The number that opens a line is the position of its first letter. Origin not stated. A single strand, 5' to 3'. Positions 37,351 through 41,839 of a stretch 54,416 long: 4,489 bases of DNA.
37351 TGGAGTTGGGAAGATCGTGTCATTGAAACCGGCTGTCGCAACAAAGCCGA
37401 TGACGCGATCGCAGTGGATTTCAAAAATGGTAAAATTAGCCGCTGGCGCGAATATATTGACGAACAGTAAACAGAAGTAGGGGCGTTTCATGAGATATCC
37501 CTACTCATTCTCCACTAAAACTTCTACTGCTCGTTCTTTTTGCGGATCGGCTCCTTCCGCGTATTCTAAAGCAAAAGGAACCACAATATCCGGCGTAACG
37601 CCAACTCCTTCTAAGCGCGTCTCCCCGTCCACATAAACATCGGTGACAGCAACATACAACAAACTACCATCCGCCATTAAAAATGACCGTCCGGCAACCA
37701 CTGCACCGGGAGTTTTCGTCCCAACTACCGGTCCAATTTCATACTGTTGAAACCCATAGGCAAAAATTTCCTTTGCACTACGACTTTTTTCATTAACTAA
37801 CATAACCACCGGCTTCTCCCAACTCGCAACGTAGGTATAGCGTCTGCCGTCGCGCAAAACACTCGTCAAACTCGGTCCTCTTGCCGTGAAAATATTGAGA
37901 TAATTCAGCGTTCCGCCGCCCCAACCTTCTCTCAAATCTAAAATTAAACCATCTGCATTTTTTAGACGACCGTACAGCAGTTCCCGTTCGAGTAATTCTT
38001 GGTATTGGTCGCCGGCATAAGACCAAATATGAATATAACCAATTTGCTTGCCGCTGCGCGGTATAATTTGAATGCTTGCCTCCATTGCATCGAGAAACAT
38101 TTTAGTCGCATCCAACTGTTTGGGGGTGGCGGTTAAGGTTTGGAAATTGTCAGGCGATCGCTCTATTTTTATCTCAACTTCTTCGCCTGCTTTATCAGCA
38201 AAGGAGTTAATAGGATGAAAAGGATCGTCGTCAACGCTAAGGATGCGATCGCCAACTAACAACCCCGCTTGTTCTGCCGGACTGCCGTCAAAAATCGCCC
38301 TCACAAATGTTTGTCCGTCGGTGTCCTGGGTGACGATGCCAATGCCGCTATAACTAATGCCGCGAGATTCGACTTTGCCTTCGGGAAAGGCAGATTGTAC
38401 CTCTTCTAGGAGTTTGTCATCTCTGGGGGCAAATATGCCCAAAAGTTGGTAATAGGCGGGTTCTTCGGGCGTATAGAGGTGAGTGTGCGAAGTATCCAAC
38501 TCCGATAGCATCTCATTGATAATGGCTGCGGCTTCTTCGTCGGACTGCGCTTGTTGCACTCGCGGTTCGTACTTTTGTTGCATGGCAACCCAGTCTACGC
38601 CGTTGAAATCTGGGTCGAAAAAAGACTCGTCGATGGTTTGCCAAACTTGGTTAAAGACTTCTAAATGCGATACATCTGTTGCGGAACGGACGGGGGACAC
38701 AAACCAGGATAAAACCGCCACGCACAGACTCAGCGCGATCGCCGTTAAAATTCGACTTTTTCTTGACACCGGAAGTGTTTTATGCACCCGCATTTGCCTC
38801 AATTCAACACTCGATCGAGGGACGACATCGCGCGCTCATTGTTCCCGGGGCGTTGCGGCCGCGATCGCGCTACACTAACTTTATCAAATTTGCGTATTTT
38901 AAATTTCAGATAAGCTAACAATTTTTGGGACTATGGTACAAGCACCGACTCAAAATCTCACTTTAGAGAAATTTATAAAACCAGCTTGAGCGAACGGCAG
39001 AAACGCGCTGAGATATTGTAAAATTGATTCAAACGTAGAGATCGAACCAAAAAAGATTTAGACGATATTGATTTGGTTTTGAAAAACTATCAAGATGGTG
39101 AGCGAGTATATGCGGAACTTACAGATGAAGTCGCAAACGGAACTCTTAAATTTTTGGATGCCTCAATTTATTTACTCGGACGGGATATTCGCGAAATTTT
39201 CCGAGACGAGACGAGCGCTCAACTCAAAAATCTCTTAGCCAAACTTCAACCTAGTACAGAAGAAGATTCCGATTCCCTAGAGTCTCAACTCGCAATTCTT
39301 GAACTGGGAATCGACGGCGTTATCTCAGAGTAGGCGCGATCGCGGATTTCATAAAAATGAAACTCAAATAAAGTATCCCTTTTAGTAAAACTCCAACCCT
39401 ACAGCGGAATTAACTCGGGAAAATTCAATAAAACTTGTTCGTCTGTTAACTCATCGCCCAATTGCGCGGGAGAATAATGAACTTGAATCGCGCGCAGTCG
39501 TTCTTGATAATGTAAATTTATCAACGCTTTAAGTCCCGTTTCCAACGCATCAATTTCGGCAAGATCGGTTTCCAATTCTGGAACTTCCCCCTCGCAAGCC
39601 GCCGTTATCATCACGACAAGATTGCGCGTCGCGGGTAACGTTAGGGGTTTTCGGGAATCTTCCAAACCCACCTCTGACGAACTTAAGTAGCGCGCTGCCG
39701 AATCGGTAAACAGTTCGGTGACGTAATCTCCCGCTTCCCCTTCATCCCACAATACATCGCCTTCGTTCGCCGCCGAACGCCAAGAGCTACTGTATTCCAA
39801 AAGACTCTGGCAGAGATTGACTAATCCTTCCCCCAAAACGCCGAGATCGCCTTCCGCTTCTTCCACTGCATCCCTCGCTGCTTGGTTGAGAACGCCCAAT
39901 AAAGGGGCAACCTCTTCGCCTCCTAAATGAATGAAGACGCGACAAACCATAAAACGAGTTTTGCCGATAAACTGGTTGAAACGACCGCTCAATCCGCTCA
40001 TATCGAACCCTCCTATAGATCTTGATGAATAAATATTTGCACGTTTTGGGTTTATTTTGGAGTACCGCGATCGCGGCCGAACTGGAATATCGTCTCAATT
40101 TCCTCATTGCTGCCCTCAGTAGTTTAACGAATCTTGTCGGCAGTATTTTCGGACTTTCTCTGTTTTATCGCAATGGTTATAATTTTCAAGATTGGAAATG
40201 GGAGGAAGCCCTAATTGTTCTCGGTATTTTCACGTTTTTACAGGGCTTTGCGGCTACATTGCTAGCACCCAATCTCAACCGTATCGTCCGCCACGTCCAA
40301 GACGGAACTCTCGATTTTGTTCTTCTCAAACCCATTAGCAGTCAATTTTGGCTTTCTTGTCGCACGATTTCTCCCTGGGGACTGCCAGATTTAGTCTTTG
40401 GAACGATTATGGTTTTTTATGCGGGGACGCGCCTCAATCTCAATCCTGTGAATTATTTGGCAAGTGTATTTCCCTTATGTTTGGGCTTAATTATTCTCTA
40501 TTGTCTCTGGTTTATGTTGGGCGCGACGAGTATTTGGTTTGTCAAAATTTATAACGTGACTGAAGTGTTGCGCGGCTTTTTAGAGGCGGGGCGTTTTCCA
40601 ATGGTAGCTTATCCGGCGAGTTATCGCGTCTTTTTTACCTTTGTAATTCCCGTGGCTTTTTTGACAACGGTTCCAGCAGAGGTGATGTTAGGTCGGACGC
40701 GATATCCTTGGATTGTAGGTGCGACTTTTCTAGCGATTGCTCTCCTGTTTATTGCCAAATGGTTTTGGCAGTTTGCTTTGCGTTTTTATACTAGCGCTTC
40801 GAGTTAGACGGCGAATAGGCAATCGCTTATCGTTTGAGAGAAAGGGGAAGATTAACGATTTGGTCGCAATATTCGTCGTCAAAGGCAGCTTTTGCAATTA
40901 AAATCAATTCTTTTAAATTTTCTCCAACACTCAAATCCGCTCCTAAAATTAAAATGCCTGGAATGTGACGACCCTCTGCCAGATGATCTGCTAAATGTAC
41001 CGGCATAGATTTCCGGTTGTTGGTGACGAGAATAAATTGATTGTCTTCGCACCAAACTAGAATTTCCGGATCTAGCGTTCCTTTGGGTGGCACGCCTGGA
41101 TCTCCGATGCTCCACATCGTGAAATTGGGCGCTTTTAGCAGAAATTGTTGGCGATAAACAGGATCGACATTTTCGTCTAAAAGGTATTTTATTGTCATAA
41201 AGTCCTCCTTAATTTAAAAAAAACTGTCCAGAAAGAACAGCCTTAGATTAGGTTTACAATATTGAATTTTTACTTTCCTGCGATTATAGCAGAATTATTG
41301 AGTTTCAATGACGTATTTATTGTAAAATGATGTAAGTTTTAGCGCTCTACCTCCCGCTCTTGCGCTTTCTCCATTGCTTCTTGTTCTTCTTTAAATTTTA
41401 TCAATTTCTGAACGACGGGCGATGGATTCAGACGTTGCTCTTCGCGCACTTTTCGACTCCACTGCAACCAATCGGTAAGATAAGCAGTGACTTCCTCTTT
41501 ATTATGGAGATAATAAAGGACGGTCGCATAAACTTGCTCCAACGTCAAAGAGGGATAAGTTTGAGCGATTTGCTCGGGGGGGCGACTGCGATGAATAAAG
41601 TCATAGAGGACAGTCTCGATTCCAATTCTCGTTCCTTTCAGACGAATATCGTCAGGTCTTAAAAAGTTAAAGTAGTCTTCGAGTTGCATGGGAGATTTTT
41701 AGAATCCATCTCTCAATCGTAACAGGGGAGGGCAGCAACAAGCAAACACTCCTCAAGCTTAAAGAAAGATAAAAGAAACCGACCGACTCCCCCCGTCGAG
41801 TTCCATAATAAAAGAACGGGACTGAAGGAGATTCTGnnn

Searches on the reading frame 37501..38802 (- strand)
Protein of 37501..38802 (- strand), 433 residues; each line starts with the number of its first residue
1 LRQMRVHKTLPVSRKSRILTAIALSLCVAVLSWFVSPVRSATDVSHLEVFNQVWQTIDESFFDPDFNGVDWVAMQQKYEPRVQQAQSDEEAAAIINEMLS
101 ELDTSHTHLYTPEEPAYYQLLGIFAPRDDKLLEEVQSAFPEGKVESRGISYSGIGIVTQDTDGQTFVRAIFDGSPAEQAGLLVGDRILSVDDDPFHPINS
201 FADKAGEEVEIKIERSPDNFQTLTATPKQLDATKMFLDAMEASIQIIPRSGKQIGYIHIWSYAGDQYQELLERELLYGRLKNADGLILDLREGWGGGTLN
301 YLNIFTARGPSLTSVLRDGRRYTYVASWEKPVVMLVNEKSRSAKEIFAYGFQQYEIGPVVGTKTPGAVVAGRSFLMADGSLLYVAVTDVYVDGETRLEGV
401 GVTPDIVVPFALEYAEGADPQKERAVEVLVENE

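Call 9: search_protein_families(library=pfam, proteins=[window:37501-38802:-], max_evalue=0.01)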
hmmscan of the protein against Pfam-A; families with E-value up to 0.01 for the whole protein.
window:37501-38802:- (433 aa): 5 families
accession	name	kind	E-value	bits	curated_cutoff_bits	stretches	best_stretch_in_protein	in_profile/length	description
PF03572.23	Peptidase_S41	-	6.7e-30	104.3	24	1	254-408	2-165/165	Peptidase family S41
PF14684.11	Tricorn_C1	-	3e-15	56.3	24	1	48-99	7-58/59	Tricorn protease C1 domain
PF17820.7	PDZ_6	-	8e-09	35.6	27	1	167-215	2-54/54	PDZ domain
PF13180.12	PDZ_2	-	5.6e-08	33.4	27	1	153-216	2-70/80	PDZ domain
PF00595.29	PDZ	-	2.1e-05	25.3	23.2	1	147-195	12-57/81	PDZ domain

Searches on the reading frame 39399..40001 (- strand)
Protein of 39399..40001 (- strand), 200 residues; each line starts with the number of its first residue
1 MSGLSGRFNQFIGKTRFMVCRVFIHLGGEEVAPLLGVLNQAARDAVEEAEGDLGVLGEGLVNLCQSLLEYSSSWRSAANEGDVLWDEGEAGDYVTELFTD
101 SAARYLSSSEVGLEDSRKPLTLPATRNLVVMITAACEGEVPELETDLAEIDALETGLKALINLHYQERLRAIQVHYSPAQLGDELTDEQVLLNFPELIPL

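Call 9: search_protein_families(library=pfam, proteins=[window:39399-40001:-], max_evalue=0.01)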
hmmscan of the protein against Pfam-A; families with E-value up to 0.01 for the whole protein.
window:39399-40001:- (200 aa): 1 family
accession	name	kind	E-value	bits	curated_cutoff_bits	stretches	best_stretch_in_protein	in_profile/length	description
PF07466.16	DUF1517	-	1.4e-21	77.8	23.3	1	17-200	2-184/184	Protein of unknown function (DUF1517)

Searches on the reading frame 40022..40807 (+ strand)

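Call 10: search_protein_families(library=pfam, proteins=[window:40022-40807:+], max_evalue=0.01)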
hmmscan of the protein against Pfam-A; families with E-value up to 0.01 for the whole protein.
window:40022-40807:+ (261 aa): 1 family
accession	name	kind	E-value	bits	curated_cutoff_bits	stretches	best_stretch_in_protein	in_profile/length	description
PF06182.17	ABC2_membrane_6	-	4e-72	243.1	22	1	36-260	2-229/229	ABC-2 family transporter protein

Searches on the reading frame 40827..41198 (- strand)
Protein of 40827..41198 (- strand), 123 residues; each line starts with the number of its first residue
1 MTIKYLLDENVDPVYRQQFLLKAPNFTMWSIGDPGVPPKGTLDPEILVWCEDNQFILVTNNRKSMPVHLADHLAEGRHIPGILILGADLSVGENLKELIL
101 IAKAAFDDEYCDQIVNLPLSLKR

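Call 10: search_protein_families(library=pfam, proteins=[window:40827-41198:-], max_evalue=0.01)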
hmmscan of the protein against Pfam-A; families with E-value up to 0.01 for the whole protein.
window:40827-41198:- (123 aa): 1 family
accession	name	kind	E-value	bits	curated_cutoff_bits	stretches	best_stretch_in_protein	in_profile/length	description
PF18480.7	DUF5615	-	3.3e-05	24.2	23.8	1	4-63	2-57/110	Domain of unknown function (DUF5615)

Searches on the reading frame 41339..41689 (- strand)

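Call 10: search_protein_families(library=pfam, proteins=[window:41339-41689:-], max_evalue=0.01)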
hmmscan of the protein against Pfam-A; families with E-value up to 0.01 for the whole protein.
window:41339-41689:- (116 aa): 1 family
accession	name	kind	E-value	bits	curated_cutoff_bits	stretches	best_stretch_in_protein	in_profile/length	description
PF04255.20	DUF433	-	2.1e-08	34.3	23.6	1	16-60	13-56/56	Protein of unknown function (DUF433)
